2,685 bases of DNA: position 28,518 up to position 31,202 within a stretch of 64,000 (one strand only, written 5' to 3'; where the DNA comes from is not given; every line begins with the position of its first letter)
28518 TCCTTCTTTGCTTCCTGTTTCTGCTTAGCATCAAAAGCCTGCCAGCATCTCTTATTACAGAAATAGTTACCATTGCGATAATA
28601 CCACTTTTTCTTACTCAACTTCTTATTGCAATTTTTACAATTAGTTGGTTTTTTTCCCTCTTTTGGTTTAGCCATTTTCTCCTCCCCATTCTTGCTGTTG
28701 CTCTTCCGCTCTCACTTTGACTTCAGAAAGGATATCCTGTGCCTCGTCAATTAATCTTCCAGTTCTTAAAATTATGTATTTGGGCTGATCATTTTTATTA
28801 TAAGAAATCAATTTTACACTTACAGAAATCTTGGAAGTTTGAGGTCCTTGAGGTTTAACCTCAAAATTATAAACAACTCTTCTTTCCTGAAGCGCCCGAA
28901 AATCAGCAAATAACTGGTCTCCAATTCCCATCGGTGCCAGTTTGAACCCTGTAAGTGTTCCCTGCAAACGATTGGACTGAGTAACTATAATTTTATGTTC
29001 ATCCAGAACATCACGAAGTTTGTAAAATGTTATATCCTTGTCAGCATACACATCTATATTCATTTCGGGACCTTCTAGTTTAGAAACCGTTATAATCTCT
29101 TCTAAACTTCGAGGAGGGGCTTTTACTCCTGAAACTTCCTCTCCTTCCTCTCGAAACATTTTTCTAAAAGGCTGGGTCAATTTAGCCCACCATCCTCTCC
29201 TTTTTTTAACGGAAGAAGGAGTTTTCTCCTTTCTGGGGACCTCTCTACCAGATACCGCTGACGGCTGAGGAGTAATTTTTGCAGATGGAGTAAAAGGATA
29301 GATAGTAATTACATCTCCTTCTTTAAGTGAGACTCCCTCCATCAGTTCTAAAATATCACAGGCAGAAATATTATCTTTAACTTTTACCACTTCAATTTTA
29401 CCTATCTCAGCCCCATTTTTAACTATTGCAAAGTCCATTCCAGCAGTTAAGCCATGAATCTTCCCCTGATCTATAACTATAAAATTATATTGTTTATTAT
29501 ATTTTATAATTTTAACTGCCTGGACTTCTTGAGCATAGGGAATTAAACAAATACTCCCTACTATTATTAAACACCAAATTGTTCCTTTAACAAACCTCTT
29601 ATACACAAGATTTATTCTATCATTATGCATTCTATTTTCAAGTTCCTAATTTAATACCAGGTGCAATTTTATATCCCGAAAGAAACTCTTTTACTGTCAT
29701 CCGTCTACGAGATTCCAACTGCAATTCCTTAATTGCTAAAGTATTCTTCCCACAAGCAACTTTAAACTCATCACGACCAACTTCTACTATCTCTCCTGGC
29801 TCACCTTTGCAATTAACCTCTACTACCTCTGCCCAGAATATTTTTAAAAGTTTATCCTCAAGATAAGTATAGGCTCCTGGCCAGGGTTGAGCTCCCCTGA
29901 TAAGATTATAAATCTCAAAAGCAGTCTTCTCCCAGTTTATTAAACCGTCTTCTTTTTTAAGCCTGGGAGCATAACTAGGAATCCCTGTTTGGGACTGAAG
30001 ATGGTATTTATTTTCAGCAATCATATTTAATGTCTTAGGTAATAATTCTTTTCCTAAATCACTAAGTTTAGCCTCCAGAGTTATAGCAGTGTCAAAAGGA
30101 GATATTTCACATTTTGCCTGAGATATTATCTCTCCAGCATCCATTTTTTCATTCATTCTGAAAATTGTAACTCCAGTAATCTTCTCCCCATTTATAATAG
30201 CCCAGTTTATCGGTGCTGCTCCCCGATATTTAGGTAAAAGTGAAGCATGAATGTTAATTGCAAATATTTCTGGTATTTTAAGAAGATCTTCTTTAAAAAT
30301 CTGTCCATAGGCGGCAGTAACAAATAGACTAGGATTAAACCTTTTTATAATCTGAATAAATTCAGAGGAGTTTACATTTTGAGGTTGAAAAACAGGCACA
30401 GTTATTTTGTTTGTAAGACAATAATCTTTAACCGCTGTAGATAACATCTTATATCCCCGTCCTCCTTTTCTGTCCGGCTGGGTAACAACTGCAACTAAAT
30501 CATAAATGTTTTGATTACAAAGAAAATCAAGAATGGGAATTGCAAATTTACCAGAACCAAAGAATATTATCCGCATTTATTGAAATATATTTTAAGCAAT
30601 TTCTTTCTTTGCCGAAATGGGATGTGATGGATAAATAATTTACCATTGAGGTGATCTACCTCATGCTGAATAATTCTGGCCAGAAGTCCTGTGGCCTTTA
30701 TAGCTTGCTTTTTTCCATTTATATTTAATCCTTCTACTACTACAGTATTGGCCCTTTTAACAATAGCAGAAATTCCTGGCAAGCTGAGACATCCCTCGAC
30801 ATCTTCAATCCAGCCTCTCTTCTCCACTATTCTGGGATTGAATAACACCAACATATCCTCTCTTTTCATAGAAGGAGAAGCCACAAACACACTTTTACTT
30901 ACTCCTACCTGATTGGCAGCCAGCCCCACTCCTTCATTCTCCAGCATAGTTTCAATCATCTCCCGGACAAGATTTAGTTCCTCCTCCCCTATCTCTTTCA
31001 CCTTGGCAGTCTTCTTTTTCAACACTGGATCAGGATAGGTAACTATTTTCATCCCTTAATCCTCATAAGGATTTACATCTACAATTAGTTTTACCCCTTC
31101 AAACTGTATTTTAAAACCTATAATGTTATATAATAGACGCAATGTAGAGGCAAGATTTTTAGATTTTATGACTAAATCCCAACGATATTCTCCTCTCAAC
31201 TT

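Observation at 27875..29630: Three-gene insertion inside the conserved def-fmt-sun operon, including an unannotated 54-aa TRASH/YHS-like zinc-ribbon protein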

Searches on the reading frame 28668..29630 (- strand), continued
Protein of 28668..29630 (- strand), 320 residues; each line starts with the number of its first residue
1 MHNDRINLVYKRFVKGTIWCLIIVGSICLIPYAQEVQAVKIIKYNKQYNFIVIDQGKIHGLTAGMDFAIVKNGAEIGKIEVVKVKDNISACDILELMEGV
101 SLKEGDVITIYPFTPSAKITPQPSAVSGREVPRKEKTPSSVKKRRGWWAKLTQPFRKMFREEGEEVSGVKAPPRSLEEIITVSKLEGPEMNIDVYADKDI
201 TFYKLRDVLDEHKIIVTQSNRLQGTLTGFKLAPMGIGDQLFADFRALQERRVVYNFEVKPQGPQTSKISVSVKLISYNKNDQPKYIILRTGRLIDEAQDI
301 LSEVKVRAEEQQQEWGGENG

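Call 60: find_encoding_contigs(protein=P0139, flank=5000, max_places=2)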
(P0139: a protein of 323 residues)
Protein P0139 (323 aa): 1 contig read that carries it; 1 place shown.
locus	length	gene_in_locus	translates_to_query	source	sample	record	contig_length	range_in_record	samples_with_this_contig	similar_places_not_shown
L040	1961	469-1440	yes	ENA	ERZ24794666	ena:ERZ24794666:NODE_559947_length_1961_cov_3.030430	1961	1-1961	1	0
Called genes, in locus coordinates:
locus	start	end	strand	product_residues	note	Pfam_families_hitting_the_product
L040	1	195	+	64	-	?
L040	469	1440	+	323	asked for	-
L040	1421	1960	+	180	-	?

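Call 74: search_protein_families(library=padloc, proteins=[window:28668-29630:-], max_evalue=0.01)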
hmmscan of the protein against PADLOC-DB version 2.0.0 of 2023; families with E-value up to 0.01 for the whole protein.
window:28668-29630:- (320 aa): 0 families

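Call 77: search_solved_structures(query=A3, max_evalue=1)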
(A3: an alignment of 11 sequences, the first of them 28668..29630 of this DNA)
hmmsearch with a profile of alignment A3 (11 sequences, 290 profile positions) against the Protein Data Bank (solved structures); distinct sequences matched with E-value up to 1: 0.

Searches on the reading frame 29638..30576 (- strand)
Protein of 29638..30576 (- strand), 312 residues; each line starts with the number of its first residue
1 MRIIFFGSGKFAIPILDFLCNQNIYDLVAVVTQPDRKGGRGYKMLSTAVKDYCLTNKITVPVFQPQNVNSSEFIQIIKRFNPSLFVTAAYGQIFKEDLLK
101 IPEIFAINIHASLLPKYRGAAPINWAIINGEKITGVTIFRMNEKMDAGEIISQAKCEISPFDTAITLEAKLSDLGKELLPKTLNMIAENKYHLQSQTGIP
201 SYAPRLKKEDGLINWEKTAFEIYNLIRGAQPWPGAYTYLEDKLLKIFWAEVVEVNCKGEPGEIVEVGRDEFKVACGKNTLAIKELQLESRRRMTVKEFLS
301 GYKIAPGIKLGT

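Call 3: search_protein_families(library=pfam, proteins=[window:29638-30576:-], max_evalue=1)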
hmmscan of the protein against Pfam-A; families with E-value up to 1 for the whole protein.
window:29638-30576:- (312 aa): 2 families
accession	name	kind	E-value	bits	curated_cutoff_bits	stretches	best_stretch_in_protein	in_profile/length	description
PF00551.24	Formyl_trans_N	-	1.6e-42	145.8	26.1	1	1-183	1-181/181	Formyl transferase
PF02911.23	Formyl_trans_C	-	4.7e-31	107.4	21.1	1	205-302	1-99/100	Formyl transferase, C-terminal domain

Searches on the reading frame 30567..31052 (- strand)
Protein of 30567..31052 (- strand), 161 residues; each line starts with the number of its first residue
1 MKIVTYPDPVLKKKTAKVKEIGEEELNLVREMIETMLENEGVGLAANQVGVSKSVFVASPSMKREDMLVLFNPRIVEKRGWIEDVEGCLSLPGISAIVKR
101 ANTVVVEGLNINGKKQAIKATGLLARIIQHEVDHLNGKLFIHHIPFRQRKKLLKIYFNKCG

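Call 3: search_protein_families(library=pfam, proteins=[window:30567-31052:-], max_evalue=1)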
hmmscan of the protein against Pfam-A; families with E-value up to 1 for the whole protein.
window:30567-31052:- (161 aa): 1 family
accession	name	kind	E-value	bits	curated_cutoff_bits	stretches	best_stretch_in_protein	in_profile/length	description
PF01327.26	Pep_deformylase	-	9.4e-50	168.7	22.8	1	2-148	3-154/156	Polypeptide deformylase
